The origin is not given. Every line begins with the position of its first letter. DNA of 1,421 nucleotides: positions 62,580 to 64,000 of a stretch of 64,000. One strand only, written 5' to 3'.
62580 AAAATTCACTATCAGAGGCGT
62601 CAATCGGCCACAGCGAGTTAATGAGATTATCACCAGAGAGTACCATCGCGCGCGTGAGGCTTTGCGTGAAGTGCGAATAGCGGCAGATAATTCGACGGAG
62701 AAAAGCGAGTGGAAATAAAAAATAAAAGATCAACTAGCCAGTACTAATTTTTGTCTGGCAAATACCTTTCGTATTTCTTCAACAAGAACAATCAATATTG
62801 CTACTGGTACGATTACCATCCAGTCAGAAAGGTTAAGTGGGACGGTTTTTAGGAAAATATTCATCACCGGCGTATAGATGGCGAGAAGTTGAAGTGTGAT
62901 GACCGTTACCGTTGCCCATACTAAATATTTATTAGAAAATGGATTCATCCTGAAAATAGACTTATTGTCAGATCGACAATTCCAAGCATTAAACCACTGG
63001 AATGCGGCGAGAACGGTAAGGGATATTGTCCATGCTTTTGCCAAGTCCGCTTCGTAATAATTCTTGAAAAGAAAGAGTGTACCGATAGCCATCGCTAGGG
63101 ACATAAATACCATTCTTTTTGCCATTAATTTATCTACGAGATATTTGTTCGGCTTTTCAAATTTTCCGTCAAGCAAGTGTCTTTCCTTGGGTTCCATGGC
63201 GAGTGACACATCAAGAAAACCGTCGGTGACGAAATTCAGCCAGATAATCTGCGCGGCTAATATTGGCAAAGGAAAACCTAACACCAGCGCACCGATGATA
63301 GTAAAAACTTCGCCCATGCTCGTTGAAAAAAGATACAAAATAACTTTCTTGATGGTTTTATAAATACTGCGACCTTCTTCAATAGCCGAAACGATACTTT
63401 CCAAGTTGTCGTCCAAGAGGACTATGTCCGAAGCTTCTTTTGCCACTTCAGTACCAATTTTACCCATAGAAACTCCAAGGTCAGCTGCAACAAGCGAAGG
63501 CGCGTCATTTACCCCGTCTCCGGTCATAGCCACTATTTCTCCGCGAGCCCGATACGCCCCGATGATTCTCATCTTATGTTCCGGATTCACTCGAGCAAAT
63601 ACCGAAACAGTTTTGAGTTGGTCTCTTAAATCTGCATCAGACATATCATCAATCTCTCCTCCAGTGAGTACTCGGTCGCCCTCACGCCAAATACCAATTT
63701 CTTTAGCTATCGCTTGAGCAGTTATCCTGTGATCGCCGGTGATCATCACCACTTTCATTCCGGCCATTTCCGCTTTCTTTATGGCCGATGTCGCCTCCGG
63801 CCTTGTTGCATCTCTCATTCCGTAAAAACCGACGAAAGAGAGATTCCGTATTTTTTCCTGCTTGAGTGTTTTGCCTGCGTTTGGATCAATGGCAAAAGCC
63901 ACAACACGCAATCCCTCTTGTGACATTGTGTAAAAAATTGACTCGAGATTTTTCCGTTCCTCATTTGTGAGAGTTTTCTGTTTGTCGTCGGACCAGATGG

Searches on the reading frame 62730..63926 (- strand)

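Call 73: search_protein_families(library=pfam, proteins=[window:62730-63926:-], max_evalue=0.0001)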
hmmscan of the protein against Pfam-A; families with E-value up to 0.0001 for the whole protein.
window:62730-63926:- (398 aa): 5 families
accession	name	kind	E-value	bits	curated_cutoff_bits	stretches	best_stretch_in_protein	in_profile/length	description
PF00689.26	Cation_ATPase_C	-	1.1e-46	159.2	27.3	1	219-389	1-175/175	Cation transporting ATPase, C-terminus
PF00702.32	Hydrolase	-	2.8e-14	54.4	26.4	1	30-149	86-191/191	haloacid dehalogenase-like hydrolase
PF08282.18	Hydrolase_3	-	3e-05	24.3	20.9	0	127-182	201-255/255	haloacid dehalogenase-like hydrolase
PF02875.26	Mur_ligase_C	-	7.5e-05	24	28.4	0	19-96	30-108/127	Mur ligase, glutamate ligase domain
PF12710.13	HAD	-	8.8e-05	23.5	27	0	41-144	86-187/189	haloacid dehalogenase-like hydrolase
